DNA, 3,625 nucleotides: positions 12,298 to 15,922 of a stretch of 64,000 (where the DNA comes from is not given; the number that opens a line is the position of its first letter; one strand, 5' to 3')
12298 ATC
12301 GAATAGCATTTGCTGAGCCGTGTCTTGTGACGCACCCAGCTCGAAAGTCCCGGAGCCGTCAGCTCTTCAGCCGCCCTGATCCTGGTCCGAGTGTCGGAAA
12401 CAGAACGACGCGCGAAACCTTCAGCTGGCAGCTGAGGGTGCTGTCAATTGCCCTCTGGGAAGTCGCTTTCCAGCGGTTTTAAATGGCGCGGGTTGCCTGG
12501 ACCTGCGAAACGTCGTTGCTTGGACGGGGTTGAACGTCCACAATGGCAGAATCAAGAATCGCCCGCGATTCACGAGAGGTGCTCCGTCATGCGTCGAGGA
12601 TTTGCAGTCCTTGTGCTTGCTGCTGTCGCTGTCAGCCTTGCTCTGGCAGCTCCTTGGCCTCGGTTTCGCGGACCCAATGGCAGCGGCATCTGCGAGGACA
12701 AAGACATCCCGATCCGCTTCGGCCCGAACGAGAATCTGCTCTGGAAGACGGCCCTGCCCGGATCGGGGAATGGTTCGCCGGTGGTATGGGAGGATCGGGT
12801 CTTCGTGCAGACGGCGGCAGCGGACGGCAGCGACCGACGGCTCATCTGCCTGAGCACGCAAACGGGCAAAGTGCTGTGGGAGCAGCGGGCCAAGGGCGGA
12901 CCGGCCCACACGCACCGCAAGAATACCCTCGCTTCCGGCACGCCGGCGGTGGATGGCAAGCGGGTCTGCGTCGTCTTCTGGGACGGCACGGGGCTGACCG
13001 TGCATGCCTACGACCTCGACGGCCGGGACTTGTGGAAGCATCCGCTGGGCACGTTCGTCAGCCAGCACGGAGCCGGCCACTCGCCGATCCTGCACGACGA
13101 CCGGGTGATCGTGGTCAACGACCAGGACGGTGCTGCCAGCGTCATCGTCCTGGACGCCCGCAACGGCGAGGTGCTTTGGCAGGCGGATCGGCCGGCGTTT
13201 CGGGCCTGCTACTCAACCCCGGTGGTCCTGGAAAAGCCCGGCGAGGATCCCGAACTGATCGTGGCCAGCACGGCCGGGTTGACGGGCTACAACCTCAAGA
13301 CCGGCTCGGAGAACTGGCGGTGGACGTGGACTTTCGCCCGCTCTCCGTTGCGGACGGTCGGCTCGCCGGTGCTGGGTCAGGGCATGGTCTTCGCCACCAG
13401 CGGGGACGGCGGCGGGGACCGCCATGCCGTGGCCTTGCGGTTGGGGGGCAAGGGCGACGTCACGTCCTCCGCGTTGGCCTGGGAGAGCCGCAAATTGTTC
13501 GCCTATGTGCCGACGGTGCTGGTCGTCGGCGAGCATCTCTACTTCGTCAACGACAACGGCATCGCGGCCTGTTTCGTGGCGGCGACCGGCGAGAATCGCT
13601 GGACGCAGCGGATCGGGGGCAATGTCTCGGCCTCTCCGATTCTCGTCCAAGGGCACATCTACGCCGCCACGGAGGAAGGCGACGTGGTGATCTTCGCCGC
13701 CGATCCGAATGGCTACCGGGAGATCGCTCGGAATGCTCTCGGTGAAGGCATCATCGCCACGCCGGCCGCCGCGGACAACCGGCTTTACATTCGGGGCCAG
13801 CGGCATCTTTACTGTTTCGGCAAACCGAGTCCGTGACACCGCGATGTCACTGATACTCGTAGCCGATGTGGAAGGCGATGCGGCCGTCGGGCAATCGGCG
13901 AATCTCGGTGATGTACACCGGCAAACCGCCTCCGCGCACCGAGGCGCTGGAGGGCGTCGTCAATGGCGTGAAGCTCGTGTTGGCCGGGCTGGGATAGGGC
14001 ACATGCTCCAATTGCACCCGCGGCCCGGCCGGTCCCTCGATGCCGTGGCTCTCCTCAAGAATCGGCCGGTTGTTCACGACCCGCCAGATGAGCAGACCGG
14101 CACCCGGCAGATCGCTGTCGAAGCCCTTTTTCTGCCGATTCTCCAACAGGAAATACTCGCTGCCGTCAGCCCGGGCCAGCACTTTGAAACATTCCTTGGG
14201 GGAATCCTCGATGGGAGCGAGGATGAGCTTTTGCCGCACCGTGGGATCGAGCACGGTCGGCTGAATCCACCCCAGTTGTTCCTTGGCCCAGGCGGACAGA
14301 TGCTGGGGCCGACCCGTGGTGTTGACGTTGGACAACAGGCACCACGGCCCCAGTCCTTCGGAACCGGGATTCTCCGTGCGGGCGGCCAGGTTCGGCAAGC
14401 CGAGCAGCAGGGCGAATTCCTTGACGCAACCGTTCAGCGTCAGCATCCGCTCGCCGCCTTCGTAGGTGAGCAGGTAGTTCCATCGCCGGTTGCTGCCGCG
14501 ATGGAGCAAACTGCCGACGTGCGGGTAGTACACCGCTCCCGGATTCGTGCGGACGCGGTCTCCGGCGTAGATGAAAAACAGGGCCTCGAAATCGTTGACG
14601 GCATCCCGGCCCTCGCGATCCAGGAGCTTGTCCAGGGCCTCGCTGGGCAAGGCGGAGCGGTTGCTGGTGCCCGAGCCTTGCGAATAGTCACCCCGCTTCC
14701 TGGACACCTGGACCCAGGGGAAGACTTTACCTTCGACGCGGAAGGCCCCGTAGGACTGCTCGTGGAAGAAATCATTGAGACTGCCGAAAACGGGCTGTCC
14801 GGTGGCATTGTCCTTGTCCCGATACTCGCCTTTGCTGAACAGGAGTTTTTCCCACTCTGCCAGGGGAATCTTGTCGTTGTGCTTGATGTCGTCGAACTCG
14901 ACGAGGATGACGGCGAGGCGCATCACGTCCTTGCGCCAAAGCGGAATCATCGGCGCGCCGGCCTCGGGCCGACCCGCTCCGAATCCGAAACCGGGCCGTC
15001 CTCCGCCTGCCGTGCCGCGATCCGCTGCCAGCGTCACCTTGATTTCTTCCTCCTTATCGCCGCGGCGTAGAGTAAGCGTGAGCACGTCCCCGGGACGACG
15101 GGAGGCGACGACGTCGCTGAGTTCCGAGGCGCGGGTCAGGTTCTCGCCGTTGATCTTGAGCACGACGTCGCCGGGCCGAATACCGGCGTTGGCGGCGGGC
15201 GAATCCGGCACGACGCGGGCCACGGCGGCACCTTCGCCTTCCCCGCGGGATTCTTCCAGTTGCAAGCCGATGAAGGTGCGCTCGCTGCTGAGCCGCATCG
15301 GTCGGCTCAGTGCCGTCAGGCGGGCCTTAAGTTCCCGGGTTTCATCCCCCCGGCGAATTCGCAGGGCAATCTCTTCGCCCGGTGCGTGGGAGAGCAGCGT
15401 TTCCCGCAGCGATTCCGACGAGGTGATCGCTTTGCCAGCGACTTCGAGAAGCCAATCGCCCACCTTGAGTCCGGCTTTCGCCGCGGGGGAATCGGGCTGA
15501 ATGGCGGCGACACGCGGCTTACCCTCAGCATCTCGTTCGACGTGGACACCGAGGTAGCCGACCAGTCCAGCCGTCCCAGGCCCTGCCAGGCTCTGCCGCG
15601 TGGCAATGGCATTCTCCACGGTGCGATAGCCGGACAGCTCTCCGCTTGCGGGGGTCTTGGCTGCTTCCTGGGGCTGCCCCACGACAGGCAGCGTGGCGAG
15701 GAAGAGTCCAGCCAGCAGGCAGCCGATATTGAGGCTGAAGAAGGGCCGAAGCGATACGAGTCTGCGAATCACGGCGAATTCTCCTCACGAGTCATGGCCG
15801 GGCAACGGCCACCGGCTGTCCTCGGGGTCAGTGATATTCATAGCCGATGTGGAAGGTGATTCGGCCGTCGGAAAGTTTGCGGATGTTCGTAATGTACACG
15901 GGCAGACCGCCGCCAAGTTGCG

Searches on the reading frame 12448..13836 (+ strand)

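Call 89: search_protein_families(library=pfam, proteins=[window:12448-13836:+], max_evalue=0.00001)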
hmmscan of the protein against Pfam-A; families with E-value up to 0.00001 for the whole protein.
window:12448-13836:+ (462 aa): 3 families
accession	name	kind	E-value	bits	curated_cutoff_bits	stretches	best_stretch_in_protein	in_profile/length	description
PF13360.13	PQQ_2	-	9.1e-36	124.1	27.6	2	161-387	25-233/233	Outer membrane protein assembly factor BamB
PF13570.13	Beta-prop_ACSF4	-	1.2e-14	54.9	133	1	94-278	122-283/329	Beta-alanine-activating enzyme, beta-propeller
PF01011.28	PQQ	-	2.1e-06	27.2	26.7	0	109-150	540-578/595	Glucose/ethanol/alcohol dehydrogenase, beta-propeller domain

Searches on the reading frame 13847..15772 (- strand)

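Call 89: search_protein_families(library=pfam, proteins=[window:13847-15772:-], max_evalue=0.00001)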
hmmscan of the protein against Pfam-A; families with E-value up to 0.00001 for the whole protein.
window:13847-15772:- (641 aa): 6 families
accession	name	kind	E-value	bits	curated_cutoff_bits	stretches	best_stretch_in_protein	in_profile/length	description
PF13180.12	PDZ_2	-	6.2e-35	119.8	27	2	167-248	2-80/80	PDZ domain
PF17820.7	PDZ_6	-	8.3e-28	96.4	27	2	184-237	2-54/54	PDZ domain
PF00595.29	PDZ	-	2.8e-22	79.3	23.2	2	164-235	8-80/81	PDZ domain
PF14685.13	PDZ_Tricorn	-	8.9e-09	35.7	25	0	94-145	30-83/88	Tricorn protease PDZ domain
PF04495.20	GRASP55_65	-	2.2e-06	28.5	27.7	0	168-267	28-130/138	GRASP55/65 PDZ-like domain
PF05547.17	Peptidase_M6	-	4.1e-06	26.7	22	0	304-375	46-114/294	Immune inhibitor A peptidase M6, catalytic domain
